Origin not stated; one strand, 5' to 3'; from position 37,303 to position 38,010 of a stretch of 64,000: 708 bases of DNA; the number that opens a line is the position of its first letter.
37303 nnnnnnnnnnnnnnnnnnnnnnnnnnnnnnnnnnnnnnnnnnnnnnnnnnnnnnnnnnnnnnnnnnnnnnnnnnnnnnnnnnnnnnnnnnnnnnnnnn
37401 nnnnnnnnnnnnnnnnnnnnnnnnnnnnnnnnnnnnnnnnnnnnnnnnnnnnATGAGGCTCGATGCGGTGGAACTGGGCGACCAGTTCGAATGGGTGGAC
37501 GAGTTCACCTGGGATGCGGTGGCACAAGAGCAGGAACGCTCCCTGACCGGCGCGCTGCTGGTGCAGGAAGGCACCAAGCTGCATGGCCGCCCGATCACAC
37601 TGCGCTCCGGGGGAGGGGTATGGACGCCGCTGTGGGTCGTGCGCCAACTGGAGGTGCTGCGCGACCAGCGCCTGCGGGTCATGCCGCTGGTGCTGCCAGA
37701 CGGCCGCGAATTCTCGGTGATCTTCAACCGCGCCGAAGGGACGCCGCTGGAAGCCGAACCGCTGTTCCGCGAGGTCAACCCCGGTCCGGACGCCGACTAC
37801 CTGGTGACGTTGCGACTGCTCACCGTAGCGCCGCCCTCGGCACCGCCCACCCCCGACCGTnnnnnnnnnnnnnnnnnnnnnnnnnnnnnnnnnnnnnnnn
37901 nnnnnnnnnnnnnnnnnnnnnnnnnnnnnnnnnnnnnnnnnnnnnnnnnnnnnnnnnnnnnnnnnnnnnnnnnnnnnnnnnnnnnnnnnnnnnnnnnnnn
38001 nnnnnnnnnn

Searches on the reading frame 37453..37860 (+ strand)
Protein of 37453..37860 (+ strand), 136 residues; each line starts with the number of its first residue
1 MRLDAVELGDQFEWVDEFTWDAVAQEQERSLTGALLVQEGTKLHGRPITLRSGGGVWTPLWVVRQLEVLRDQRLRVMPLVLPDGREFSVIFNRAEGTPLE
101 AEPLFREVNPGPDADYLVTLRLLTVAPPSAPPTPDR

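Call 53: search_protein_families(library=pfam, proteins=[window:37453-37860:+], max_evalue=0.01)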
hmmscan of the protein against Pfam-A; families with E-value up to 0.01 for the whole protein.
window:37453-37860:+ (136 aa): 0 families

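Call 88: find_encoding_contigs(protein=window:37453-37860:+, flank=10000, max_places=8)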
Protein window:37453-37860:+ (136 aa): 24 contigs read that carry it; 2 places shown.
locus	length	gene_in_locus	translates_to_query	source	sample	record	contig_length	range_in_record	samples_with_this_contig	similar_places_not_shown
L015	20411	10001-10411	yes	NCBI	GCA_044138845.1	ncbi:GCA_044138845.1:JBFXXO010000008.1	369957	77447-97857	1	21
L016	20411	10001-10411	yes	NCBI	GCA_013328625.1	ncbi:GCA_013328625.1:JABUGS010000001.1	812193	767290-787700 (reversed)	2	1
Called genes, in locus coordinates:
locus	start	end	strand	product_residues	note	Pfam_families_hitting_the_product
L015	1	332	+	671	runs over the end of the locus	PF05876:GpA_ATPase, PF20454:GpA_nuclease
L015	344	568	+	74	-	-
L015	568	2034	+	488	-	PF05136:Phage_portal_2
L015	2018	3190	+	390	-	PF00574:CLP_protease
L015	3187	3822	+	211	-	PF02924:HDPD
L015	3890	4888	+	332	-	PF03864:Phage_cap_E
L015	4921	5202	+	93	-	-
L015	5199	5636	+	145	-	-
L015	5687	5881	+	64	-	-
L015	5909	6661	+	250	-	PF27730:UCP028589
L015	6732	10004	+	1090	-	PF20155:TMP_3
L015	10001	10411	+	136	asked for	-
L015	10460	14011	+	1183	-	-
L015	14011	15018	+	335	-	-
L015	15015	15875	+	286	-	-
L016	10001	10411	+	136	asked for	-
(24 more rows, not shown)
